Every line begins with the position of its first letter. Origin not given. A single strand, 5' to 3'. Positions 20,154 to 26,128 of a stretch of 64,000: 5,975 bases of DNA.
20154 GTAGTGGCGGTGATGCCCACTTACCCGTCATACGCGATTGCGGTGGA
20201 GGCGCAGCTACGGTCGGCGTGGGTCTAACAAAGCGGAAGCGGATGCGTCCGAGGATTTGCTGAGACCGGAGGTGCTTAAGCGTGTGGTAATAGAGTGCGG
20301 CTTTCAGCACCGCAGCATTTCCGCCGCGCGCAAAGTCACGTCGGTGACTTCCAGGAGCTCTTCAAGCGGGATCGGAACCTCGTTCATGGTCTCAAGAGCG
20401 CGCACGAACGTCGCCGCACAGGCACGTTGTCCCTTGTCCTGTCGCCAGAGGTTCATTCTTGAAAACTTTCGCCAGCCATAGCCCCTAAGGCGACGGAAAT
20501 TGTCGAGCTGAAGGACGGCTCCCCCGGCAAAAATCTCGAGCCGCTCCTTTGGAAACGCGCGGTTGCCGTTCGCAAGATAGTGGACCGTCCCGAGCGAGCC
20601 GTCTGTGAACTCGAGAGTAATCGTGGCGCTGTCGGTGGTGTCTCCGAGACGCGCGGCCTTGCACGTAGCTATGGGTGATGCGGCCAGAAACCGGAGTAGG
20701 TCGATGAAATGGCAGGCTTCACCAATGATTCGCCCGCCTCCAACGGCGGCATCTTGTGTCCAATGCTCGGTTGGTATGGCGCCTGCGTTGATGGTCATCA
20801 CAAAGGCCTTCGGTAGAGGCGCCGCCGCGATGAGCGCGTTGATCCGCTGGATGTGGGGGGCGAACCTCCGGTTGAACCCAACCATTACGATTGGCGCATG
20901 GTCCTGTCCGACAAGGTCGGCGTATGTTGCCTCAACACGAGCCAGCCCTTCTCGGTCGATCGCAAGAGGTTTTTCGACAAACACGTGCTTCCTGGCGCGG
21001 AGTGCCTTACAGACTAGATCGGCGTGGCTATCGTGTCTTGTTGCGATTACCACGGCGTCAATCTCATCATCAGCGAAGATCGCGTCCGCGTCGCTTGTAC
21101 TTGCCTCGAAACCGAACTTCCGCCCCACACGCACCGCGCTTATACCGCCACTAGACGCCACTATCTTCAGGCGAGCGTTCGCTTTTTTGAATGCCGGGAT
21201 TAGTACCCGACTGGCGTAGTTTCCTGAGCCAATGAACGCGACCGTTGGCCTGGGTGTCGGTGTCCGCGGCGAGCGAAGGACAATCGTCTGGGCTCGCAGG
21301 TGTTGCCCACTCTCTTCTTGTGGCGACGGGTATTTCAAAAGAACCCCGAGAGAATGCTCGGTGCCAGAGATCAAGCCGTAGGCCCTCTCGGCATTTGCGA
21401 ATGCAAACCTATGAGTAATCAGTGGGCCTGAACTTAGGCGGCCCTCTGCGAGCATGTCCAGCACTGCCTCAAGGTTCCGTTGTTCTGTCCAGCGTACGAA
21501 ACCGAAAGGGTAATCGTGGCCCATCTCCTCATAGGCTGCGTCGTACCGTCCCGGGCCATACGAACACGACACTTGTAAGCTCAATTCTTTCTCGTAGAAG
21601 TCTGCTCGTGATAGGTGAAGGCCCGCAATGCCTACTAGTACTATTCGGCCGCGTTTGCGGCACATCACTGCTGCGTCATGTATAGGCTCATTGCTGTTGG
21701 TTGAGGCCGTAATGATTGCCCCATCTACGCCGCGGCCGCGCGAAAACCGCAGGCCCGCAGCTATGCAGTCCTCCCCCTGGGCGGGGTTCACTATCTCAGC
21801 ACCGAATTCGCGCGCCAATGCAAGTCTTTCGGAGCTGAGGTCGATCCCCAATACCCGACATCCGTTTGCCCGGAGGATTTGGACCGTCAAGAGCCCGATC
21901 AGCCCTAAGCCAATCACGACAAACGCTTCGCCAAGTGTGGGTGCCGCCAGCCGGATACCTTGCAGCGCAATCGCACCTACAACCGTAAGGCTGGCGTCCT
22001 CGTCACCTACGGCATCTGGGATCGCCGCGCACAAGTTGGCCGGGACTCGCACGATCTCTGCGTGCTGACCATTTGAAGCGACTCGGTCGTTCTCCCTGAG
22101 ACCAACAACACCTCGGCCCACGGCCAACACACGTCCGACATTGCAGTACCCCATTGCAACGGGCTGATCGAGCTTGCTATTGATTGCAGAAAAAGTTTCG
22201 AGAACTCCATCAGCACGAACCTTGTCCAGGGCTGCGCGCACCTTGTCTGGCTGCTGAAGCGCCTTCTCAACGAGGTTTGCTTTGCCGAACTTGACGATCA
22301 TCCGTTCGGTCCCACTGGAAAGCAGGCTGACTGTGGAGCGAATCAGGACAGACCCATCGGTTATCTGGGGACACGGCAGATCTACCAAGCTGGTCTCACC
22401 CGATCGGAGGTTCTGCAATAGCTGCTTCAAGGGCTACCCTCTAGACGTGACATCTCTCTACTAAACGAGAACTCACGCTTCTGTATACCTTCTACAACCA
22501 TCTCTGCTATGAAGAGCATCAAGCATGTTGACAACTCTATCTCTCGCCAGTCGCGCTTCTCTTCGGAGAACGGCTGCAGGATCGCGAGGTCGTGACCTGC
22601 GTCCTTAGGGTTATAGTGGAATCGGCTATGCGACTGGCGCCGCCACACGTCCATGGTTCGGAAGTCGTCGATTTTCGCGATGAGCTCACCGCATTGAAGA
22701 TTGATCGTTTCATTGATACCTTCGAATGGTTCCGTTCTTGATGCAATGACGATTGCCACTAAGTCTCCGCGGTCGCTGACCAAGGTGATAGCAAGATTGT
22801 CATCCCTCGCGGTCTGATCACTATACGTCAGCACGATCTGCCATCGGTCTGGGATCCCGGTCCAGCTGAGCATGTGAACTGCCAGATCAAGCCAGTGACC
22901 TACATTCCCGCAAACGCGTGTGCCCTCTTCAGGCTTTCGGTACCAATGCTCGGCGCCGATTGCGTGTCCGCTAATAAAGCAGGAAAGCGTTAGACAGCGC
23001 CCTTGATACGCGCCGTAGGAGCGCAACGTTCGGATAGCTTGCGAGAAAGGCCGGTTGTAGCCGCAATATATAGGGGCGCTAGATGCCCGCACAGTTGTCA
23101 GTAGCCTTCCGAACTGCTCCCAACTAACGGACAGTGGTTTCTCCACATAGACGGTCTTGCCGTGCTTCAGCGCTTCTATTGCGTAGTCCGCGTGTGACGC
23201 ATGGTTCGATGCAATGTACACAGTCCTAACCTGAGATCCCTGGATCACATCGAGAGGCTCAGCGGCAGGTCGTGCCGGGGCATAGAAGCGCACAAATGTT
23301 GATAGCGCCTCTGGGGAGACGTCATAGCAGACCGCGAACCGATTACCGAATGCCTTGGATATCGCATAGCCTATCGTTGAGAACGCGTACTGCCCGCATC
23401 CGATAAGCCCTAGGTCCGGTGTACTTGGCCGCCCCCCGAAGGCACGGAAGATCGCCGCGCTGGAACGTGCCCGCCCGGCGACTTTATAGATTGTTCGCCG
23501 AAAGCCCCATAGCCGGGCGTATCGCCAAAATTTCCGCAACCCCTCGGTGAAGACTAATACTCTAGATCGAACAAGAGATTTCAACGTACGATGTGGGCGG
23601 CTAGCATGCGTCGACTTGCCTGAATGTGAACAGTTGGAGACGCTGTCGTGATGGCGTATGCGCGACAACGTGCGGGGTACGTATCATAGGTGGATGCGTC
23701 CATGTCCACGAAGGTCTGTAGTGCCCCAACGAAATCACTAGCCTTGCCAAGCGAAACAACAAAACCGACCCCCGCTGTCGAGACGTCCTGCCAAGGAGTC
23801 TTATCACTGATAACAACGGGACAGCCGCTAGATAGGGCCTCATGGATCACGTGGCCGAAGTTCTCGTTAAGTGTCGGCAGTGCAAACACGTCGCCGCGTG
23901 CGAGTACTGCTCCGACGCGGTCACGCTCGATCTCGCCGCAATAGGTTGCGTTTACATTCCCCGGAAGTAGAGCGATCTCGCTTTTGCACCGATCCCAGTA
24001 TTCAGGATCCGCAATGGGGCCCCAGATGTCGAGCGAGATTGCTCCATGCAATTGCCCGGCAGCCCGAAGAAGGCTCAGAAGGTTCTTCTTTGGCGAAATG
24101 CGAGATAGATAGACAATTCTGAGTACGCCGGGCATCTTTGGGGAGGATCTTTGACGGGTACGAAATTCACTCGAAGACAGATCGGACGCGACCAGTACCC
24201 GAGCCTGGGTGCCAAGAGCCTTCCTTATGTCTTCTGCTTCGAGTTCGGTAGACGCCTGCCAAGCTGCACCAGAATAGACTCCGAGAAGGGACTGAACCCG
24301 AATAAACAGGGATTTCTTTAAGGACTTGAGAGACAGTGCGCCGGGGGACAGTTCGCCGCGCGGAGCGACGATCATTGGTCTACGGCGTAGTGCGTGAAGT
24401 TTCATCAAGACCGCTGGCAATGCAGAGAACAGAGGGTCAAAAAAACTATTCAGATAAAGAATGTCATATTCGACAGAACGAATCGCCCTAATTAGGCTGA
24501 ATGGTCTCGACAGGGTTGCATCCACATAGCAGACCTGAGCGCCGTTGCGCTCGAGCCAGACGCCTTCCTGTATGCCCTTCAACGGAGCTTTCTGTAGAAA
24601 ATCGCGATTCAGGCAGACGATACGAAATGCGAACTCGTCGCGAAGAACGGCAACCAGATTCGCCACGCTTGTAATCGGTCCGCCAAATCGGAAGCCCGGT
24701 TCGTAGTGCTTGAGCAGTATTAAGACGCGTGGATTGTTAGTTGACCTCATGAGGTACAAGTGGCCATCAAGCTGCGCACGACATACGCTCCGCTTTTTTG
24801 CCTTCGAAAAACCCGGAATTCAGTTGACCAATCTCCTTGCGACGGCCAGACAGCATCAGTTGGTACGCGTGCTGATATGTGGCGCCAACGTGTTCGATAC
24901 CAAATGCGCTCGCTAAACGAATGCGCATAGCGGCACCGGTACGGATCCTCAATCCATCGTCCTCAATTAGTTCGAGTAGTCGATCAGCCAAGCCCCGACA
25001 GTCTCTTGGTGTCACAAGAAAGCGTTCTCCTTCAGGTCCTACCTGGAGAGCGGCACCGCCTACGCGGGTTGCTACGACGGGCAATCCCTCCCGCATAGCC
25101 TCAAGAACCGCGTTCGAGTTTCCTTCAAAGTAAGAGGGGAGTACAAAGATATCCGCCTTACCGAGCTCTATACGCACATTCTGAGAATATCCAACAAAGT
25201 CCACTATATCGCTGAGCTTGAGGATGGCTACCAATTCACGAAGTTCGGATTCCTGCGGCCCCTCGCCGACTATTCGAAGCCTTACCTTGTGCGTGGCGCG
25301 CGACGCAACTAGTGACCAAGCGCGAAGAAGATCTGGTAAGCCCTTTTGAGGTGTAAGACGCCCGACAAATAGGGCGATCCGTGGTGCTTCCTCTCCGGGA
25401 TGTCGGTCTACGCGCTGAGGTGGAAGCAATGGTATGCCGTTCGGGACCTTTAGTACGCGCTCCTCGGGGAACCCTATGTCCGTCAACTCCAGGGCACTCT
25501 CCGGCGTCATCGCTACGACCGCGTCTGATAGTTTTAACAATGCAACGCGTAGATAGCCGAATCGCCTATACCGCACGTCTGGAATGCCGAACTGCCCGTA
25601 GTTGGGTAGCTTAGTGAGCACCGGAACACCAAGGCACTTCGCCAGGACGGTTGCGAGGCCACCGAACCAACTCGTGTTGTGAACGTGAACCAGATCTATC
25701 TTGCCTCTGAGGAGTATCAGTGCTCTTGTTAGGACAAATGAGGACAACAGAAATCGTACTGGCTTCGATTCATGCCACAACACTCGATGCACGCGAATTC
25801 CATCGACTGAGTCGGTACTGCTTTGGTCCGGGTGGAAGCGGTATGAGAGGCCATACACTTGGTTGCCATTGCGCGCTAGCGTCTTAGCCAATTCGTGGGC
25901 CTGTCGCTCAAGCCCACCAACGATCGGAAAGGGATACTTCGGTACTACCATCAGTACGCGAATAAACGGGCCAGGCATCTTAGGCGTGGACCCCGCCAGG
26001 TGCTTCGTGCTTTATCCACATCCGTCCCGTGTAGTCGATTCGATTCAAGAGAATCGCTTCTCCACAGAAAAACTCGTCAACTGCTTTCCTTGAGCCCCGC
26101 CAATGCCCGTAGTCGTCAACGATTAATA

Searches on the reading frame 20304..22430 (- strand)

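Call 53: search_protein_families(library=pfam, proteins=[window:20304-22430:-], max_evalue=0.0001)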
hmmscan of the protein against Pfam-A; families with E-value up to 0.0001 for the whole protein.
window:20304-22430:- (708 aa): 4 families
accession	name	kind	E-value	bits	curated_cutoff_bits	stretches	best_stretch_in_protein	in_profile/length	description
PF01408.29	GFO_IDH_MocA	-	2.8e-18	67.2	24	1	397-499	3-105/120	Oxidoreductase family, NAD-binding Rossmann fold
PF00107.32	ADH_zinc_N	-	1.6e-17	64.1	31.8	1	178-301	2-125/129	Zinc-binding dehydrogenase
PF22725.1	GFO_IDH_MocA_C3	-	1.7e-07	31.7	27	1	554-633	32-116/124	GFO/IDH/MocA C-terminal domain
PF02254.24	TrkA_N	-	4.7e-05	24.1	23.8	0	170-215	1-46/116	TrkA-N domain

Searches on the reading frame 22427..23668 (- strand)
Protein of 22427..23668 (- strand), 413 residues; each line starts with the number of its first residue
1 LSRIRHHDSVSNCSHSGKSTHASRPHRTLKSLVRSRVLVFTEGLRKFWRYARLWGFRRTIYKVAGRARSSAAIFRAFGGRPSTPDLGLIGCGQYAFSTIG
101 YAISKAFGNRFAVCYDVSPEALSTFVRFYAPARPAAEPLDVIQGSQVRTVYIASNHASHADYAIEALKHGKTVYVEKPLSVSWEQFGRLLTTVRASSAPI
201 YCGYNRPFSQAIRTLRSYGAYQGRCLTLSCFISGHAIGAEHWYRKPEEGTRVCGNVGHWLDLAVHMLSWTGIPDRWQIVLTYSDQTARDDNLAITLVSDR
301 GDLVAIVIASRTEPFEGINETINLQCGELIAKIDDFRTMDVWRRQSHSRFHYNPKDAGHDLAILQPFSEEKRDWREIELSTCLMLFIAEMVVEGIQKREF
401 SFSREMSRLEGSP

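Call 53: search_protein_families(library=pfam, proteins=[window:22427-23668:-], max_evalue=0.0001)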
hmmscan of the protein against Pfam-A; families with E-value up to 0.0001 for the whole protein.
window:22427-23668:- (413 aa): 1 family
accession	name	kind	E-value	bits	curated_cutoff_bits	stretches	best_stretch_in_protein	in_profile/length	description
PF01408.29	GFO_IDH_MocA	-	1.4e-11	45.6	24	1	87-200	4-116/120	Oxidoreductase family, NAD-binding Rossmann fold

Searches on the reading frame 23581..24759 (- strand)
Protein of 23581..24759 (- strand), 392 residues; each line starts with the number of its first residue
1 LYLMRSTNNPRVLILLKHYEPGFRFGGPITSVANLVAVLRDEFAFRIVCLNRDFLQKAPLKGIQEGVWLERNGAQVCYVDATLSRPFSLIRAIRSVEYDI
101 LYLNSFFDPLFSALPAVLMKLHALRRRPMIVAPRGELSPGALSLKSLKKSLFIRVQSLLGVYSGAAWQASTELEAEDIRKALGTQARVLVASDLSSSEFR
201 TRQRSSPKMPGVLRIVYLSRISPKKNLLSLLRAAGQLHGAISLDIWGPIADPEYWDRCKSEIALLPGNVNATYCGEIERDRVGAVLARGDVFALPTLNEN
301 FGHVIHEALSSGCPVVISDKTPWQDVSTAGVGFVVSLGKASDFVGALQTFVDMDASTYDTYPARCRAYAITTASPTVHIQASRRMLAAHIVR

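Call 53: search_protein_families(library=pfam, proteins=[window:23581-24759:-], max_evalue=0.0001)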
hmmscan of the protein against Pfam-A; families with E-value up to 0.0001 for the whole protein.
window:23581-24759:- (392 aa): 3 families
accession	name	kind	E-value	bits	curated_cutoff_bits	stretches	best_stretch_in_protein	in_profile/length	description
PF00534.26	Glycos_transf_1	-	5.1e-19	68.9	26.4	1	210-354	13-159/172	Glycosyl transferases group 1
PF13692.12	Glyco_trans_1_4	-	5.8e-15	56.2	27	1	214-350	3-139/142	Glycosyl transferases group 1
PF13579.12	Glyco_trans_4_4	-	5.2e-05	24.1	29.7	1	26-189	1-153/158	Glycosyl transferase 4-like domain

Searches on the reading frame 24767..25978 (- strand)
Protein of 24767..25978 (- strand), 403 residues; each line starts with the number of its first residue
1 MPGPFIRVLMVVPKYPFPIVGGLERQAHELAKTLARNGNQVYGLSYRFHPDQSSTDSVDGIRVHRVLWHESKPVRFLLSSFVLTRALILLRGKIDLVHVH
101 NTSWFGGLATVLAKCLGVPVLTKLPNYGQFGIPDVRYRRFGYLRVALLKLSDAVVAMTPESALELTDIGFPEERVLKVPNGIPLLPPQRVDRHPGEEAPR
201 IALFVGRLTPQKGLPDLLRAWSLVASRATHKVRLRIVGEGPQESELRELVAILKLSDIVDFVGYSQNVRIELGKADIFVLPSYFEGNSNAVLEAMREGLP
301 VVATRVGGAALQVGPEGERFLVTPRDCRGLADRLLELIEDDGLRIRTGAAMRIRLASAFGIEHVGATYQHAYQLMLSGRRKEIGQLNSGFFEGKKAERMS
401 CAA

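Call 53: search_protein_families(library=pfam, proteins=[window:24767-25978:-], max_evalue=0.0001)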
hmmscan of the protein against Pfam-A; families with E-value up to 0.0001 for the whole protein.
window:24767-25978:- (403 aa): 5 families
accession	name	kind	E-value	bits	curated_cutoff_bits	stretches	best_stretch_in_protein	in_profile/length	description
PF13692.12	Glyco_trans_1_4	-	1.8e-34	119.5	27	1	200-340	2-142/142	Glycosyl transferases group 1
PF00534.26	Glycos_transf_1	-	1.7e-33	116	26.4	1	196-349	12-167/172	Glycosyl transferases group 1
PF13439.12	Glyco_transf_4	-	2.4e-19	70.4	28.5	1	20-183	1-167/170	Glycosyltransferase Family 4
PF13579.12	Glyco_trans_4_4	-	1.9e-18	67.8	29.7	1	21-181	1-158/158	Glycosyl transferase 4-like domain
PF20706.3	GT4-conflict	-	9.3e-13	48.3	26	1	145-311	141-318/385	Family 4 Glycosyltransferase in conflict systems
